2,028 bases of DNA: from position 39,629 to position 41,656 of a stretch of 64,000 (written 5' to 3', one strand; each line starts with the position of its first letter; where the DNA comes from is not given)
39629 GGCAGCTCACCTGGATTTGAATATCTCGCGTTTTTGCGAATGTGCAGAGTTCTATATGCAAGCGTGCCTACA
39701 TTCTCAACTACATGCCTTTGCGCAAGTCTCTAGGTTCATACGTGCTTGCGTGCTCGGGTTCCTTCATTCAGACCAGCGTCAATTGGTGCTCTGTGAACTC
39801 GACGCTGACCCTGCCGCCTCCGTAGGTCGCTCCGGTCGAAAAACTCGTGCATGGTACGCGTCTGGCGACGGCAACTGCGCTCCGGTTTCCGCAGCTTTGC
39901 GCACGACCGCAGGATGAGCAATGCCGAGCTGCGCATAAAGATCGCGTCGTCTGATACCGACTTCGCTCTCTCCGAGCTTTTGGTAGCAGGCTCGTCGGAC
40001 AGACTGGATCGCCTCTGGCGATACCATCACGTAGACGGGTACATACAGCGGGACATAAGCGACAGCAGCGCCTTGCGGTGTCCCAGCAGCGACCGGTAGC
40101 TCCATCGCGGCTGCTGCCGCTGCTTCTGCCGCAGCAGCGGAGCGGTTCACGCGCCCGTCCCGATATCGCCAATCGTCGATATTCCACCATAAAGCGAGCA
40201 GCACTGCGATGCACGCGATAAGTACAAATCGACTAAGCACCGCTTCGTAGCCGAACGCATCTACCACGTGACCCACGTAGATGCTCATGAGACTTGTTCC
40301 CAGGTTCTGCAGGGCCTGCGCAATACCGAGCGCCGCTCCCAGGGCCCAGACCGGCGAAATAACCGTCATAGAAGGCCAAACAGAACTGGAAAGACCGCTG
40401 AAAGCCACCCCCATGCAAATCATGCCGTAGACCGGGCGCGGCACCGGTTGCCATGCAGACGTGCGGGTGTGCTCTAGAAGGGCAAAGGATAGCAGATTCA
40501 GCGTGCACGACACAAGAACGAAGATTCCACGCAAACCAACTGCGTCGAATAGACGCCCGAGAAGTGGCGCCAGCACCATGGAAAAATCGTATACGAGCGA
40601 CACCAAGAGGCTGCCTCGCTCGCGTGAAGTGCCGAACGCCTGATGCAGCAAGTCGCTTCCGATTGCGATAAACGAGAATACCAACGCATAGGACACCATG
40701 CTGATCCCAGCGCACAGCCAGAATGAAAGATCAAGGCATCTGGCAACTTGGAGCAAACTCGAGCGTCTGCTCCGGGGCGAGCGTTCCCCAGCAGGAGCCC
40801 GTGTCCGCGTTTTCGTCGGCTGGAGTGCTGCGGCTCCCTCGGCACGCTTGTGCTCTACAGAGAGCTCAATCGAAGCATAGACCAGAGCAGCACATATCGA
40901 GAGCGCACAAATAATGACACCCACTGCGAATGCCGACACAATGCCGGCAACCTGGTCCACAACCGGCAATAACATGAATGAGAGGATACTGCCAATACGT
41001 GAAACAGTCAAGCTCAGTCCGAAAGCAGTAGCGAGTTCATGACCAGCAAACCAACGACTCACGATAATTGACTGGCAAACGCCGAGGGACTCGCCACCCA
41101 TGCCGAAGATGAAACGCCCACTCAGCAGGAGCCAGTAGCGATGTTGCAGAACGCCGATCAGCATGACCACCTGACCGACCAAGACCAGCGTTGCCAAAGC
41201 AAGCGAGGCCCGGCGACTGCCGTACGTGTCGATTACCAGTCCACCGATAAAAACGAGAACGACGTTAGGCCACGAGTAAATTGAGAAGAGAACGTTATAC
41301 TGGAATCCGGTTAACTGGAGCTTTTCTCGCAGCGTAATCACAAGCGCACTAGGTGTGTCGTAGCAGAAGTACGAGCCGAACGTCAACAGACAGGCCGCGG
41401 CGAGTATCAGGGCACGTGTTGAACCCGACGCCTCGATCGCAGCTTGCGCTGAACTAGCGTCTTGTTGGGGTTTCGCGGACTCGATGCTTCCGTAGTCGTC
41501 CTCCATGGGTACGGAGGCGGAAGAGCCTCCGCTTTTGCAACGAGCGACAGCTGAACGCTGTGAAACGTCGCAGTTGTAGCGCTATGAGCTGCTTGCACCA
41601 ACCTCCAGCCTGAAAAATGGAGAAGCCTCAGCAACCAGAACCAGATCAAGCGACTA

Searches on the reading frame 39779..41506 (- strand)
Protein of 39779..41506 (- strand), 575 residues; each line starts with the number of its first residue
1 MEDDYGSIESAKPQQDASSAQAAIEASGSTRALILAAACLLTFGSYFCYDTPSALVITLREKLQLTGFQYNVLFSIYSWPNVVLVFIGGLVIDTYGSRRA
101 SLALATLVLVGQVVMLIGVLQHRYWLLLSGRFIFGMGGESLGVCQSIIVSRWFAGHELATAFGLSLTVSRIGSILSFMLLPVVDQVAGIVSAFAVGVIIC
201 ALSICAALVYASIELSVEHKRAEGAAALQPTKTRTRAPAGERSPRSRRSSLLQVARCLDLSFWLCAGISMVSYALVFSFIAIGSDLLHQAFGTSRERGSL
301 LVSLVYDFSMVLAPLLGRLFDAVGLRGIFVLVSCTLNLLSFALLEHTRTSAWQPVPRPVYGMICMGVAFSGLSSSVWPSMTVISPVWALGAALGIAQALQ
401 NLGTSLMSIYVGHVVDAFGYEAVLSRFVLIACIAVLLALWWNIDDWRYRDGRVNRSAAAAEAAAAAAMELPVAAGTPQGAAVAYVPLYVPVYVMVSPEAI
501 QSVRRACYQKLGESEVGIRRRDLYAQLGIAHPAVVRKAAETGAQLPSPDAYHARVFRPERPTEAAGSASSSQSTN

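Call 6: search_protein_families(library=pfam, proteins=[window:39779-41506:-], max_evalue=0.01)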
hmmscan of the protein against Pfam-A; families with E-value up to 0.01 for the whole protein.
window:39779-41506:- (575 aa): 2 families
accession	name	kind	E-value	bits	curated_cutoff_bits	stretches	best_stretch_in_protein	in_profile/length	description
PF07690.21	MFS_1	-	1.4e-32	113.4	33.4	2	39-375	2-314/347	Major Facilitator Superfamily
PF00083.30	Sugar_tr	-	0.00029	20.3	22.3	1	67-137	45-115/452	Sugar (and other) transporter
